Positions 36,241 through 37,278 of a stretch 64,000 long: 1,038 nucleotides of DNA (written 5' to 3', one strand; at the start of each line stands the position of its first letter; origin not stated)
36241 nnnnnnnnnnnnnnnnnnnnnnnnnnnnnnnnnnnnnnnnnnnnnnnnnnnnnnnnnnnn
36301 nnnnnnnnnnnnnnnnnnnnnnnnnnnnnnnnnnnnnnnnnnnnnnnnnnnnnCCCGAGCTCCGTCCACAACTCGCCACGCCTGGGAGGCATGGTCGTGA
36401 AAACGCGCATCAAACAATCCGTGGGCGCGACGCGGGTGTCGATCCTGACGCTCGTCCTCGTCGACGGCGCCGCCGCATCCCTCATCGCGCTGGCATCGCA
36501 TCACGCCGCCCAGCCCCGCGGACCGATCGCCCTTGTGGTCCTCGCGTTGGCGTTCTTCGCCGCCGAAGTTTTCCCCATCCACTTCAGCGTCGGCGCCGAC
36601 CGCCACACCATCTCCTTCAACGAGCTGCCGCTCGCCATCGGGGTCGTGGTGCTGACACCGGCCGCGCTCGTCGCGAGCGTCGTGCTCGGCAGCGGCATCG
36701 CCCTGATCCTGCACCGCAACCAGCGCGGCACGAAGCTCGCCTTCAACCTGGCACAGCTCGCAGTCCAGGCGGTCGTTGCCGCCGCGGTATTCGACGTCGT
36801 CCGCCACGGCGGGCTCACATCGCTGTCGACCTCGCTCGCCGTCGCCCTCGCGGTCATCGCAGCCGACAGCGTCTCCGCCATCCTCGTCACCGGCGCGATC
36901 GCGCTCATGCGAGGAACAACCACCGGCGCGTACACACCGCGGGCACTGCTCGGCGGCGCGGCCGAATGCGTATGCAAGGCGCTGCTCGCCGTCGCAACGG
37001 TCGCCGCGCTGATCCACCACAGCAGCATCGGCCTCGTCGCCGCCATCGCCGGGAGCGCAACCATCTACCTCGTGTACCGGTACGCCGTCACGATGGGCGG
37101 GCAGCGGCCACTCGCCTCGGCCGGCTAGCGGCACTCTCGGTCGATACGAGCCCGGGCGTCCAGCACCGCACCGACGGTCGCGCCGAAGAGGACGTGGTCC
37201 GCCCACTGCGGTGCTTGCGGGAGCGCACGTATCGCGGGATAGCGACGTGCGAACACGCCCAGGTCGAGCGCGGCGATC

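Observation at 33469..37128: Divergent trio next to the STAND-cyclase: low-GC orphan ORF, secreted S8 protease and a stand-alone polytopic membrane module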

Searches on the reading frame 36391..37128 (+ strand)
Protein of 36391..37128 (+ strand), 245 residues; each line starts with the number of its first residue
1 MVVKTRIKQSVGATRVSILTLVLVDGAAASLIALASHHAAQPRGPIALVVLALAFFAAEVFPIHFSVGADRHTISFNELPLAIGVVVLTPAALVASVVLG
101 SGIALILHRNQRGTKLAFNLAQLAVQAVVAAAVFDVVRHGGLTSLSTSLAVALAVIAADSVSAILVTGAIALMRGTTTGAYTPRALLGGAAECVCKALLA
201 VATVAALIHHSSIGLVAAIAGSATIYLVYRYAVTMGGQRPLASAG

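Call 5: search_protein_families(library=pfam, proteins=[window:36391-37128:+], max_evalue=0.01)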
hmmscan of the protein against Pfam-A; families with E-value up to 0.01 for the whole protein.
window:36391-37128:+ (245 aa): 0 families

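Call 6: search_protein_families(library=ncbifam, proteins=[window:36391-37128:+], max_evalue=0.01)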
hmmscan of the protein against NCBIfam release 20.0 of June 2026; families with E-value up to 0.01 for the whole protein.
window:36391-37128:+ (245 aa): 0 families

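Call 14: search_protein_families(library=padloc, proteins=[window:36391-37128:+], max_evalue=0.01)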
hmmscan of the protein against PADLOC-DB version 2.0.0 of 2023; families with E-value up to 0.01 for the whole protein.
window:36391-37128:+ (245 aa): 0 families

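Call 17: find_homologous_proteins(query=window:36391-37128:+)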
Query window:36391-37128:+ (245 aa): 14 proteins with E <= 0.001 among 8000 candidates.
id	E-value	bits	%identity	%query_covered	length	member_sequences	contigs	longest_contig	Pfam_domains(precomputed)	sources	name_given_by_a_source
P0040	1.9e-135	467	100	99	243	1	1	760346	-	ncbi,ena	-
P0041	5.3e-102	358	78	100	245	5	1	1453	-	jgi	jgi:hypothetical protein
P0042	1.3e-94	334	72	100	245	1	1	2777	-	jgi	jgi:hypothetical protein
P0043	9.6e-91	321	70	100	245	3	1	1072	-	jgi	jgi:urease gamma subunit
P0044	2.3e-87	310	71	95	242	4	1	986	-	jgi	-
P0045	2.0e-86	307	67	100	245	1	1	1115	-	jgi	jgi:hypothetical protein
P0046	2.5e-79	284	74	80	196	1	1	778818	-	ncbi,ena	-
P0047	1.1e-77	279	65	94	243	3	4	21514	-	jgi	-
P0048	4.7e-77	277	64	93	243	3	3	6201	-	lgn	-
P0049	3.8e-75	270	64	91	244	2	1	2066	-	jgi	-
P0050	7.2e-53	198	51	89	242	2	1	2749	-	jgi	jgi:hypothetical protein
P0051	3.2e-51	192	53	80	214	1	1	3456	-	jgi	jgi:hypothetical protein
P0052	1.7e-48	183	69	62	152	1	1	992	-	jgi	jgi:hypothetical protein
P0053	4.5e-34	136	53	58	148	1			-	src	-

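Call 19: find_encoding_contigs(protein=P0047, flank=8000, max_places=3)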
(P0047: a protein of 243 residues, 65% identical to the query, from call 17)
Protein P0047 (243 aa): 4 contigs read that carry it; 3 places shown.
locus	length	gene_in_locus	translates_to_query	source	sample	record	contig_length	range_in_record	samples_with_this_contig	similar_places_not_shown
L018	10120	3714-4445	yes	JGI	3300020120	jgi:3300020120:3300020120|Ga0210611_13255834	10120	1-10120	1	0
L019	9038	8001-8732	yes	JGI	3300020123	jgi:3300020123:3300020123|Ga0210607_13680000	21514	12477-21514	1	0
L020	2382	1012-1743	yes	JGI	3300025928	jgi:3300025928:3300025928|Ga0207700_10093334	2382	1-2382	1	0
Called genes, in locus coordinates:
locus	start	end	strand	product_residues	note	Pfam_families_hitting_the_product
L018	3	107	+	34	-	?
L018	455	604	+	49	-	-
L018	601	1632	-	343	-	PF20434:BD-FAE (faint)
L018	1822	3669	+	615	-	PF00082:Peptidase_S8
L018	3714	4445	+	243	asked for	-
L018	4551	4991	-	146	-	PF00011:HSP20, PF17886:ArsA_HSP20 (weak)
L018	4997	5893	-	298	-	PF02899:Phage_int_SAM_1, PF00589:Phage_integrase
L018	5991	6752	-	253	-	PF01828:Peptidase_A4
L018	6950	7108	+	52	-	-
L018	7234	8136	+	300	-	PF13472:Lipase_GDSL_2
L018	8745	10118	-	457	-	?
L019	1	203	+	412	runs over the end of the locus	PF11288:DUF3089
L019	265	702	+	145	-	PF04120:Iron_permease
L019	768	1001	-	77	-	PF02416:TatA_B_E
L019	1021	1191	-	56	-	PF02416:TatA_B_E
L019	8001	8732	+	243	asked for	-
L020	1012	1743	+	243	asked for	-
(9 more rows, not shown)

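Call 20: find_encoding_contigs(protein=P0046, flank=8000, max_places=2)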
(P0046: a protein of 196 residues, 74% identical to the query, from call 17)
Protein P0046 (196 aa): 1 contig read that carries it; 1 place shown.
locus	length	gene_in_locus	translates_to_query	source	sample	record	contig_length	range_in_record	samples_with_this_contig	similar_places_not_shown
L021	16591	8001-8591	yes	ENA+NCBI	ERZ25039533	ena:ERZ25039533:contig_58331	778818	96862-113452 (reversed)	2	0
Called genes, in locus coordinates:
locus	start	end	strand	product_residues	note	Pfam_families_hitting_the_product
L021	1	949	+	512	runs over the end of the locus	PF00128:Alpha-amylase, PF16657:Malt_amylase_C (weak)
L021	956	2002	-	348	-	PF01636:APH (weak), PF02958:EcKL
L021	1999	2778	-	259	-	PF00106:adh_short, PF08659:KR (weak), PF13561:adh_short_C2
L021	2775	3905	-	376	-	PF11583:AurF (faint)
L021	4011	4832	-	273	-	PF00561:Abhydrolase_1, PF12146:Hydrolase_4, PF12697:Abhydrolase_6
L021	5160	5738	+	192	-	-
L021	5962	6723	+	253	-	PF00082:Peptidase_S8 (weak)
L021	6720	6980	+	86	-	-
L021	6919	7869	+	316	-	PF00082:Peptidase_S8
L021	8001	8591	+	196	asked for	-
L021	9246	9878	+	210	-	PF01209:Ubie_methyltran, PF08241:Methyltransf_11, PF08242:Methyltransf_12, PF13489:Methyltransf_23, PF13649:Methyltransf_25, PF13847:Methyltransf_31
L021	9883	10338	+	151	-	PF19452:DUF5990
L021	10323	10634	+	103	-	-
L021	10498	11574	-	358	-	PF07690:MFS_1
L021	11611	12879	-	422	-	PF02353:CMAS, PF13489:Methyltransf_23, PF13649:Methyltransf_25, PF13847:Methyltransf_31 (weak), PF08241:Methyltransf_11, PF08242:Methyltransf_12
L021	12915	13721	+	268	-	PF05721:PhyH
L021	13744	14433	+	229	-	PF00440:TetR_N, PF14246:TetR_C_7 (weak)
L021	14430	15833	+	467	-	PF02366:PMT (weak), PF13231:PMT_2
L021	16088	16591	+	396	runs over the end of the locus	-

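Call 21: find_encoding_contigs(protein=P0048, flank=8000, max_places=2)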
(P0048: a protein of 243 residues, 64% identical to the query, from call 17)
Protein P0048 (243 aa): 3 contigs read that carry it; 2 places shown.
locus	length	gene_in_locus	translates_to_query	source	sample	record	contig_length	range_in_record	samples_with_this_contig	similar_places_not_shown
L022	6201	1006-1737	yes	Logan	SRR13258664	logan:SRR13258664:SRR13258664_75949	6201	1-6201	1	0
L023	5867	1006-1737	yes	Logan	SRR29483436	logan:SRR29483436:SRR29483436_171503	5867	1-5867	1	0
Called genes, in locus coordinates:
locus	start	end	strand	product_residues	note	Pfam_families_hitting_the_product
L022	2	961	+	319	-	?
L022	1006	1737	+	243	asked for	-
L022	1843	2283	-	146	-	PF00011:HSP20, PF17886:ArsA_HSP20 (weak)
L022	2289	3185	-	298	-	PF02899:Phage_int_SAM_1, PF00589:Phage_integrase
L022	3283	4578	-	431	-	PF02675:AdoMet_dc, PF01828:Peptidase_A4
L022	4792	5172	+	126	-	PF09424:YqeY (faint)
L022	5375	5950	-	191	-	PF00903:Glyoxalase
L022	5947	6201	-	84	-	?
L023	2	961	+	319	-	?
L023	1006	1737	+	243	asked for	-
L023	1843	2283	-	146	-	PF00011:HSP20, PF17886:ArsA_HSP20 (weak)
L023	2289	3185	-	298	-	PF02899:Phage_int_SAM_1, PF00589:Phage_integrase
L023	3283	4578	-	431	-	PF02675:AdoMet_dc, PF01828:Peptidase_A4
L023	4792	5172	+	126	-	PF09424:YqeY (faint)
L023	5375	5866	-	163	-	?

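Call 42: find_encoding_contigs(protein=P0051, flank=4000, max_places=2)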
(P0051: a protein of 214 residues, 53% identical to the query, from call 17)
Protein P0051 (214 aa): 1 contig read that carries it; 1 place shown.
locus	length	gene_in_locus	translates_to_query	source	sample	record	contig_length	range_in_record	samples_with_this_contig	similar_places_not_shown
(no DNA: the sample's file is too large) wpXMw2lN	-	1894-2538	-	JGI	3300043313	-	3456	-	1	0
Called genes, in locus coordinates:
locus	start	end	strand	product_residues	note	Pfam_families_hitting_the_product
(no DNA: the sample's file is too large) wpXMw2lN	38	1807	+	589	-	PF00082:Peptidase_S8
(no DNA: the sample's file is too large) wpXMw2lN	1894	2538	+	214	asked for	-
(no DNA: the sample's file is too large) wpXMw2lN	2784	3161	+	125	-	-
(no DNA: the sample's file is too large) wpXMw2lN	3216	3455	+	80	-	?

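Call 43: find_encoding_contigs(protein=P0050, flank=4000, max_places=2)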
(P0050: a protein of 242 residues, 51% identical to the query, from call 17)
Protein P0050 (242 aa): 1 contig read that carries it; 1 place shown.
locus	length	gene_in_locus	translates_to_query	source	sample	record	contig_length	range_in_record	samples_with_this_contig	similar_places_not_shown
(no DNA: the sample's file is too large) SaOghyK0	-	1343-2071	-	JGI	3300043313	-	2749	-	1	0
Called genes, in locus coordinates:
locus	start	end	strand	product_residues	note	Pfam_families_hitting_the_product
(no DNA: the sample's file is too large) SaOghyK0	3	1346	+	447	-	?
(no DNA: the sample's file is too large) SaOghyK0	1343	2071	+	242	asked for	-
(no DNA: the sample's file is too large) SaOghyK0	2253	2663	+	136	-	-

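Call 44: find_homologous_proteins(query=A3, max_evalue=0.001)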
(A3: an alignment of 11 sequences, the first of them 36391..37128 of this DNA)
Query A3 (11 sequences) (245 aa, profile of the alignment): 26 proteins with E <= 0.001 among 8000 candidates.
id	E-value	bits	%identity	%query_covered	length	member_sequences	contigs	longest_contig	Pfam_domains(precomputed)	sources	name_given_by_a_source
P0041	2.1e-120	419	78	100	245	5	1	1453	-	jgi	jgi:hypothetical protein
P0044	1.6e-117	409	71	95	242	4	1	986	-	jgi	-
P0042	3.1e-117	408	72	100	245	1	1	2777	-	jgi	jgi:hypothetical protein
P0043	7.9e-117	407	70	100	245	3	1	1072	-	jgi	jgi:urease gamma subunit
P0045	1.9e-116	406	67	100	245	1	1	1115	-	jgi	jgi:hypothetical protein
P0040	3.4e-115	402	100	99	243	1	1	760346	-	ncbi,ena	-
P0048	5.5e-114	398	64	93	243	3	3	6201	-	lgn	-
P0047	9.4e-114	397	65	94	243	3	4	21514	-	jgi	-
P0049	1.6e-110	386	64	91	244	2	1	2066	-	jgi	-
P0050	1.9e-104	366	51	89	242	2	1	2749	-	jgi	jgi:hypothetical protein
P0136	8.0e-100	351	52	89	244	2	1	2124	-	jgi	jgi:riboflavin transporter FmnP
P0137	3.7e-99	349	52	96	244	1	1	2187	-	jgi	jgi:riboflavin transporter FmnP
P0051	4.2e-97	342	53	80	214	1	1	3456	-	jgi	jgi:hypothetical protein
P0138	1.4e-95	337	54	82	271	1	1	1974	-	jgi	jgi:riboflavin transporter FmnP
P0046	1.5e-94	334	74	80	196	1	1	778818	-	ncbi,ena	-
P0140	6.5e-62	227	48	88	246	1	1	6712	-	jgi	jgi:hypothetical protein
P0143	8.4e-49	184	49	72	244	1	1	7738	-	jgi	jgi:hypothetical protein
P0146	5.7e-45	172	47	77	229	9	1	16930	-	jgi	jgi:hypothetical protein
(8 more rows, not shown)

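Call 45: find_encoding_contigs(protein=P0146, flank=6000, max_places=2)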
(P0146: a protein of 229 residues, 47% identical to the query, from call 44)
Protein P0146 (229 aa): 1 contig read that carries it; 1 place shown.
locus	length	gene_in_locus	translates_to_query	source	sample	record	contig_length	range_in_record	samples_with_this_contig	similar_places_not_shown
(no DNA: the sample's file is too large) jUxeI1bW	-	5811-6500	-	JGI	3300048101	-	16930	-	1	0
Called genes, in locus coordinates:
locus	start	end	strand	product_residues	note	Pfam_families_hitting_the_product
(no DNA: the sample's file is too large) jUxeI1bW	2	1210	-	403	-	?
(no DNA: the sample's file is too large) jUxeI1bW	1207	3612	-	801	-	PF00990:GGDEF, PF00563:EAL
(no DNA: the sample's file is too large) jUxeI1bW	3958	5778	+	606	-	PF00082:Peptidase_S8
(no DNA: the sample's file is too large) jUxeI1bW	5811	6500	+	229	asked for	-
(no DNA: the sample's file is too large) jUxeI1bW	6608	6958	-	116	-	-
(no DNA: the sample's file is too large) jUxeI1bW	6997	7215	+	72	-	-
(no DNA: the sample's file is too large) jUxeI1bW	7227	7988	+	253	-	PF00106:adh_short, PF13561:adh_short_C2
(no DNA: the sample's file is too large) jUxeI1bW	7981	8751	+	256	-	PF00106:adh_short, PF08659:KR, PF23441:SDR, PF01370:Epimerase (weak), PF13561:adh_short_C2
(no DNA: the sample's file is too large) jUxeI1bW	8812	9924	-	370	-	-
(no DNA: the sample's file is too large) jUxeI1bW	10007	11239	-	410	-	PF05721:PhyH (weak)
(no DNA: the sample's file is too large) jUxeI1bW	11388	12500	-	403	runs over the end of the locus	PF04185:Phosphoesterase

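Call 46: find_encoding_contigs(protein=P0143, flank=6000, max_places=2)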
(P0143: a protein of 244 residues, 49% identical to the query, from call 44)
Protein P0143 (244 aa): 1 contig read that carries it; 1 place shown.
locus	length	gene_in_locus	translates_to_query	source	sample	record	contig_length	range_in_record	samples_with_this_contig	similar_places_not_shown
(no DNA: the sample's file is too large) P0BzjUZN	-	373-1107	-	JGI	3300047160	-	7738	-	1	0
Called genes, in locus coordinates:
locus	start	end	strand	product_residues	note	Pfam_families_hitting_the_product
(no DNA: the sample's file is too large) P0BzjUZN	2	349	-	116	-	?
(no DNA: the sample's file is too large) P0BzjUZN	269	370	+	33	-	-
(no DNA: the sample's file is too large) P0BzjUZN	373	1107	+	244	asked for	-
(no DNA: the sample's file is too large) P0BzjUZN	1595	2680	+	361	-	PF11258:DUF3048, PF17479:DUF3048_C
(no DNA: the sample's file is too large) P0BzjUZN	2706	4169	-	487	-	PF20254:DMFA2_C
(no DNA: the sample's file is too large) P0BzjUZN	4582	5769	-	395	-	PF17803:Cadherin_4, PF17892:Cadherin_5, PF17963:Big_9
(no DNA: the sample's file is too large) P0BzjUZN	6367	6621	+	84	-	-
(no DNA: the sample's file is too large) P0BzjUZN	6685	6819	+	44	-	-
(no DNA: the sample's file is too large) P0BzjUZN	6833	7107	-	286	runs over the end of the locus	-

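Call 47: find_encoding_contigs(protein=P0140, flank=6000, max_places=2)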
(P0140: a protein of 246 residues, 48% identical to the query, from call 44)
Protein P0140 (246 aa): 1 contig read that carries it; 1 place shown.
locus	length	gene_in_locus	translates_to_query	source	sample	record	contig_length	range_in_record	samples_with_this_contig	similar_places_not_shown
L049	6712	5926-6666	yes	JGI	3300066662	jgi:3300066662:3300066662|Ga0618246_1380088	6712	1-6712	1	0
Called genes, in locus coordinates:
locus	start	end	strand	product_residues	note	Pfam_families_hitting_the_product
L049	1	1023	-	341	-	?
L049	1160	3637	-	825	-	PF00990:GGDEF, PF00563:EAL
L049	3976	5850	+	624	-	PF00082:Peptidase_S8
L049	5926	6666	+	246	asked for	-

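Call 49: search_protein_families(library=pfam, proteins=[L049:1160-3637:-, L049:3976-5850:+, L049:5926-6666:+, L021:5160-5738:+, L018:601-1632:-], max_evalue=0.01)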
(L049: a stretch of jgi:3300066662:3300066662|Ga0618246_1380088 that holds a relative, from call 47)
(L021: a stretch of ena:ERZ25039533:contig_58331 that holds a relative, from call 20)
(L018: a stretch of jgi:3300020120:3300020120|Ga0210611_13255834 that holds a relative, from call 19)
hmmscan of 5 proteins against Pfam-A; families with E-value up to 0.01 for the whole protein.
L049:1160-3637:- (825 aa): 4 families
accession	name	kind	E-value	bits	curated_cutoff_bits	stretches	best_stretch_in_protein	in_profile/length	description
PF00563.25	EAL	-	2.1e-72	243.7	31.3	1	570-803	3-236/236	EAL domain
PF00990.26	GGDEF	-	2.5e-34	118.8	23.8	1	397-547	1-158/161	Diguanylate cyclase, GGDEF domain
PF17853.6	GGDEF_2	-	0.0002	22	24.5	1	420-505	17-90/116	GGDEF-like domain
PF13492.12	GAF_3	-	0.0065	17.3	27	0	308-379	59-129/129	GAF domain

L049:3976-5850:+ (624 aa): 1 family
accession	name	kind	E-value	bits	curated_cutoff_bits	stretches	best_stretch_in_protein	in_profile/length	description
PF00082.27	Peptidase_S8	-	3.6e-42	145.1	21.8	1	154-448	1-288/288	Subtilase family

L049:5926-6666:+ (246 aa): 0 families

L021:5160-5738:+ (192 aa): 0 families

L018:601-1632:- (343 aa): 10 families
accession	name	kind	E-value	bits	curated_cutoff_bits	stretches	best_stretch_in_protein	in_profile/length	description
PF20434.5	BD-FAE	-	1.5e-05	25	26.8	0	251-271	189-209/215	BD-FAE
PF01738.24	DLH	-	4.5e-05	23.6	21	1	110-299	5-194/217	Dienelactone hydrolase family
PF00561.26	Abhydrolase_1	-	5.8e-05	23.3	25.8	1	246-297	200-244/245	alpha/beta hydrolase fold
PF07224.18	Chlorophyllase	-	7.9e-05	22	26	1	92-234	17-148/301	Chlorophyllase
PF12146.15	Hydrolase_4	-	0.00014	21.7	27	0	249-296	189-237/239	Serine aminopeptidase, S33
PF12740.14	PETase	-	0.00026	20.9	28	1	179-292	105-212/263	PET hydrolase-like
PF03403.19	PAF-AH_p_II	-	0.0005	19.2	20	0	117-152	98-133/372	Platelet-activating factor acetylhydrolase, isoform II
PF08386.16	Abhydrolase_4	-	0.0032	18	21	1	251-292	34-74/103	TAP-like protein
PF00326.27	Peptidase_S9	-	0.0052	16.7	22.6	0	251-278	144-171/213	Prolyl oligopeptidase family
PF12695.13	Abhydrolase_5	-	0.0059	16.8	27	0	201-292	56-141/164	Alpha/beta hydrolase family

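Call 70: predict_structure(alignment_id=A3)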
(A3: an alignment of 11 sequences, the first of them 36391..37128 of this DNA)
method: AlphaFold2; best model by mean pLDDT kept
length: 245 residues; sequences in the alignment: 11
mean_pLDDT: 45.8   pTM: 0.36
mean pLDDT of the five models: 45.8, 45.3, 42.1, 41.6, 39.0
residues with pLDDT >= 90: 0; 70-90: 0; 50-70: 91; < 50: 154
segments of 3 or more residues with pLDDT < 50: 1-92, 98-118, 140-142, 168-170, 179-181, 183-193, 236-245
pLDDT, mean of each block of 10 residues (from residue 1): 31 32 43 42 45 44 34 38 44 48 46 47 54 52 53 55 51 50 43 52 54 53 54 44 31
secondary structure, 60 per line:
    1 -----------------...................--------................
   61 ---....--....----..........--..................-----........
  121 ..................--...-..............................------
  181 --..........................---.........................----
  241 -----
elements in order: H18-36 H45-60 E64-67 E70-73 H78-87 H90-107 H113-138 H145-174 H183-208 H212-236

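Call 71: search_protein_families(library=pfam, alignment_id=A3, max_evalue=10)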
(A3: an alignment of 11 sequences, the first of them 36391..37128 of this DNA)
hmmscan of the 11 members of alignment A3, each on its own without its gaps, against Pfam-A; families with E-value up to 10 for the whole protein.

A. member 1, window:36391-37128:+ (245 aa): 1 family
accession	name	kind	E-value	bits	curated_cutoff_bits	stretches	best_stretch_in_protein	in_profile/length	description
PF20972.2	MASE9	-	0.14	12.5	24.3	1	49-187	20-158/203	MASE9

B. families by the number of members that match (of 11 scanned): 12 families
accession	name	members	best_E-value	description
PF20972.2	MASE9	4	0.00014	MASE9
PF01891.21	CbiM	4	0.00063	Cobalt uptake substrate-specific transmembrane region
PF00547.23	Urease_gamma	2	0.017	Urease, gamma subunit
PF19094.5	EMC6_arch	2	0.041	EMC6-arch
PF18800.6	Atthog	1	0.016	Attenuator of Hedgehog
PF10090.15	HPTransfase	1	0.046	Histidine phosphotransferase C-terminal domain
PF22446.2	Lac_Phage_Head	1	0.061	Head N-terminal domain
PF02206.23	WSN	1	0.074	Domain of unknown function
PF13179.11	DUF4006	1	0.085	Family of unknown function (DUF4006)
PF08999.15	SP_C-Propep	1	0.086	Surfactant protein C, N terminal propeptide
PF12822.12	ECF_trnsprt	1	0.46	ECF transporter, substrate-specific component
PF11286.13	DUF3087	1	0.73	Protein of unknown function (DUF3087)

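Call 85: search_protein_families(library=phrogs, proteins=[L021:5160-5738:+], max_evalue=0.01)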
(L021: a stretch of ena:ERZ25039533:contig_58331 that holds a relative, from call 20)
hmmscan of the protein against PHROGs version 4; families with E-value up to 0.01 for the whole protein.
L021:5160-5738:+ (192 aa): 0 families
